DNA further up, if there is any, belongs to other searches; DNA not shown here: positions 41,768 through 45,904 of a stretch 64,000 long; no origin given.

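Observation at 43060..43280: PolC lacks the proofreading exonuclease domain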

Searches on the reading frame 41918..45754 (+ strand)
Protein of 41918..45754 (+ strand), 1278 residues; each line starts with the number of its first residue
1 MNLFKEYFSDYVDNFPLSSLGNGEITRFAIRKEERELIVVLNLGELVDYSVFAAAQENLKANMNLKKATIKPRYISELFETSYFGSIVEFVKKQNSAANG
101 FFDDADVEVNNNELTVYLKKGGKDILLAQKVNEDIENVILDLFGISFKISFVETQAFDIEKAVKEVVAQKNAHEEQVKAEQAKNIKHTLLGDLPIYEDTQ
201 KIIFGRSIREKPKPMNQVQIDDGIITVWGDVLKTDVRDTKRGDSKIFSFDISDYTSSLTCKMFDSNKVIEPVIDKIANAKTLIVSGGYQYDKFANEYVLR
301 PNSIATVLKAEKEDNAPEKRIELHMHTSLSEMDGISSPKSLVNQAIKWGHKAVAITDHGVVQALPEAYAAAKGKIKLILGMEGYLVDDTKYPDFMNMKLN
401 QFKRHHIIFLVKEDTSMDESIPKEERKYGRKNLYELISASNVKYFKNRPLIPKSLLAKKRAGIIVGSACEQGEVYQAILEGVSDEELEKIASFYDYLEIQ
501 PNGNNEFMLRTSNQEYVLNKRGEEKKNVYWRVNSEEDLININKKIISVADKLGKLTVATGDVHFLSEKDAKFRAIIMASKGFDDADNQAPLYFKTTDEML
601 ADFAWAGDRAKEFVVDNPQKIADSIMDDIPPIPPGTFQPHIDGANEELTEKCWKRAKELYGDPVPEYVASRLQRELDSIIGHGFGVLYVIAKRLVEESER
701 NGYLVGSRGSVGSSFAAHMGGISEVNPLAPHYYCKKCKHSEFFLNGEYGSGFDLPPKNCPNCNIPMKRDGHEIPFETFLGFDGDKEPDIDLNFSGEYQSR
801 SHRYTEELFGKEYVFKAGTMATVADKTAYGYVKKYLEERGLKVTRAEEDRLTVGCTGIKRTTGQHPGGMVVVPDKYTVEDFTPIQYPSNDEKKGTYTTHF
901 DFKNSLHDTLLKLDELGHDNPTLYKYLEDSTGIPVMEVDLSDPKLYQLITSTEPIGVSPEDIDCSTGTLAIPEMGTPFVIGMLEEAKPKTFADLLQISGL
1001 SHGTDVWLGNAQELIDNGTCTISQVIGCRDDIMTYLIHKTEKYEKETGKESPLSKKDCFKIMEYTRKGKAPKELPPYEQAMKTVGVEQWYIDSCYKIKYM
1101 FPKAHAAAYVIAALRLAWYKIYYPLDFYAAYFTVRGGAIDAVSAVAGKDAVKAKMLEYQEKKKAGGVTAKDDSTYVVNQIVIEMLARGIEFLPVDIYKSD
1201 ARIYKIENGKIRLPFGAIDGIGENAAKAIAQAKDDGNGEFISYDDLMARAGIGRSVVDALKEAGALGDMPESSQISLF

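Call 3: search_protein_families(library=pfam, proteins=[window:41918-45754:+], max_evalue=1)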
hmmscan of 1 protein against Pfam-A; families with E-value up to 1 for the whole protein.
window:41918-45754:+ (1278 aa): 7 families
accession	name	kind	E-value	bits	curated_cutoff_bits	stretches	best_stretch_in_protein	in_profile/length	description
PF07733.18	DNA_pol3_alpha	-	3.6e-52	178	23.9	2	647-837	2-152/260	Bacterial DNA polymerase III alpha NTPase domain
PF02811.25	PHP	-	1.1e-26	94.5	26.4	1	322-494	1-148/164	PHP domain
PF17657.6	DNA_pol3_finger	-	3.3e-17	62.8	22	1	930-1035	17-117/166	Bacterial DNA polymerase III alpha subunit finger domain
PF14579.12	HHH_6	-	1.6e-16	60.7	25.6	1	1188-1270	1-84/90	Helix-hairpin-helix motif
PF11490.13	DNA_pol3_a_NII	-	1.4e-06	28.7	26.3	1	83-182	2-101/117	DNA polymerase III polC-type N-terminus II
PF01336.31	tRNA_anti-codon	-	0.00013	22.3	27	1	236-304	7-72/75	OB-fold nucleic acid binding domain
PF12836.13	HHH_3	-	0.015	15.8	27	1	1218-1261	19-61/65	Helix-hairpin-helix motif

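Call 4: search_protein_families(library=ncbifam, proteins=[window:41918-45754:+], max_evalue=0.01)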
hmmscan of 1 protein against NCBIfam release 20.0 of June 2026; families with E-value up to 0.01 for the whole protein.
window:41918-45754:+ (1278 aa): 20 families
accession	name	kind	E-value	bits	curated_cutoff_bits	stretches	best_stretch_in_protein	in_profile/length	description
NF001688.0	PRK00448.1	equivalog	0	1377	873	2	427-1278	624-1444/1445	PolC-type DNA polymerase III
TIGR01405.1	polC_Gram_pos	equivalog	0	1249.4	1043.45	2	427-1278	390-1211/1211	DNA polymerase III subunit alpha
TIGR00594.1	polc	superfamily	3e-61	207.7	434.35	4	321-729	2-382/1022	DNA polymerase III subunit alpha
NF004226.0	PRK05673.1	equivalog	1.3e-58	198.8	1002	4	321-729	7-385/1146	DNA polymerase III subunit alpha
NF005298.0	PRK06826.1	equivalog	4.8e-55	186.8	1260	3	321-728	6-379/1151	DNA polymerase III subunit alpha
NF004225.0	PRK05672.1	subfamily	1.5e-33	116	939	2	321-728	7-373/1047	error-prone DNA polymerase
NF005617.0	PRK07374.1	equivalog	1.8e-33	115.5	1653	2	321-729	4-391/1170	DNA polymerase III subunit alpha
NF007079.0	PRK09532.1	equivalog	1.1e-25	90.1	1525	1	321-729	4-389/876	DNA polymerase III subunit alpha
NF005516.0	PRK07135.1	equivalog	5.5e-24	84.4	1084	3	1087-1138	664-715/974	DNA polymerase III DnaE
NF005377.0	PRK06920.1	equivalog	1.1e-21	76.4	1806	1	321-731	4-367/1108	DNA polymerase III subunit alpha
NF005616.0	PRK07373.1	equivalog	3e-09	35.9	646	1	1167-1269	69-172/449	DNA polymerase III subunit alpha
NF005582.0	PRK07279.1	equivalog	4.8e-08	31.5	1279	0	1098-1133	677-712/1033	DNA polymerase III subunit alpha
NF041577.1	nside_bi_sphtase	equivalog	1.5e-07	30.8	400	1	320-382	3-64/276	3',5'-nucleoside bisphosphate phosphatase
NF047791.1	RNaseRnm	equivalog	2.9e-06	26.7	375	1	321-382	3-65/275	RNase RNM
TIGR01259.1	comE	subfamily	2.8e-05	24.1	152.35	1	1217-1262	72-116/120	comEA protein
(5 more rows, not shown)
